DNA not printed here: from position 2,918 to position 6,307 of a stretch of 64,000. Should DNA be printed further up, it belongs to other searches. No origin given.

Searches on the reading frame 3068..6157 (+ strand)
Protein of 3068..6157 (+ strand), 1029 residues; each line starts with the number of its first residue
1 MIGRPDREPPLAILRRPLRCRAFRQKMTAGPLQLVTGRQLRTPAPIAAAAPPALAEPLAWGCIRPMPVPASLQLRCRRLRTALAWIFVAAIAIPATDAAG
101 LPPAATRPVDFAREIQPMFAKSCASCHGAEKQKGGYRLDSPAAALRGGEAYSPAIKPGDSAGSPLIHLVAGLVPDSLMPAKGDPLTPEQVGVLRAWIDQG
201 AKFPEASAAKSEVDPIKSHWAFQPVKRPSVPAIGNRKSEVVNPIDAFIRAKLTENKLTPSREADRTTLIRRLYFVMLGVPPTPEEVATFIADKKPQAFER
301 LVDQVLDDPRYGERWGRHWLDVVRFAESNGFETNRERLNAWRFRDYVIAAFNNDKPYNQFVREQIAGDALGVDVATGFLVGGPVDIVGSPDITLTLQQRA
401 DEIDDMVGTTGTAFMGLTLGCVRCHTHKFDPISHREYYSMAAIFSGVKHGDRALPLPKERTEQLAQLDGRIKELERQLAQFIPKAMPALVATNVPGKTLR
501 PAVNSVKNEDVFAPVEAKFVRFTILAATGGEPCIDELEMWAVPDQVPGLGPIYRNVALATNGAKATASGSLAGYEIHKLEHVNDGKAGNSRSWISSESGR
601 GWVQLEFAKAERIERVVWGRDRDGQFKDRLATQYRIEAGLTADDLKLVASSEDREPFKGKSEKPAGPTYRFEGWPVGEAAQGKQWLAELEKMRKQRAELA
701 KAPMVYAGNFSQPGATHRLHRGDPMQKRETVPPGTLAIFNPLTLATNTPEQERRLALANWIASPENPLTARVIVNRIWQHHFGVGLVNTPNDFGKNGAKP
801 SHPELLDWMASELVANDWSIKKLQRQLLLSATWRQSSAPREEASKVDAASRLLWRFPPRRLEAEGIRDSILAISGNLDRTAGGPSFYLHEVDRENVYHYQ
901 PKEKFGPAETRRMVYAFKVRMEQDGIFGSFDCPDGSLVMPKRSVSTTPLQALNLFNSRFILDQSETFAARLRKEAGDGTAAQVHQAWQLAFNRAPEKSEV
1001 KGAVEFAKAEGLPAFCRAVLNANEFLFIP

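Call 29: search_protein_families(library=pfam, proteins=[window:3068-6157:+], max_evalue=0.001)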
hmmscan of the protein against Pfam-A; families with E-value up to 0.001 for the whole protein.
window:3068-6157:+ (1029 aa): 6 families
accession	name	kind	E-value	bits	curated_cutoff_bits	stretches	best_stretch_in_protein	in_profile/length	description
PF07587.16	PSD1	-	1.2e-91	307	28.5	1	753-1006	1-243/244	Protein of unknown function (DUF1553)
PF07583.16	PSCyt2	-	1.4e-78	264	29.8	1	243-448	1-208/209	Protein of unknown function (DUF1549)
PF07635.16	PSCyt1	-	6.9e-13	49.4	22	1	123-179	1-56/59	Planctomycete cytochrome C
PF13442.11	Cytochrome_CBB3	-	9.3e-08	32.7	27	1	112-197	3-68/68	Cytochrome C oxidase, cbb3-type, subunit III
PF00754.31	F5_F8_type_C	-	6.7e-05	23.4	28.2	0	565-650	2-82/127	F5/8 type C domain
PF00034.26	Cytochrom_C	-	8.7e-05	24.2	21.3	0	116-199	5-88/90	Cytochrome c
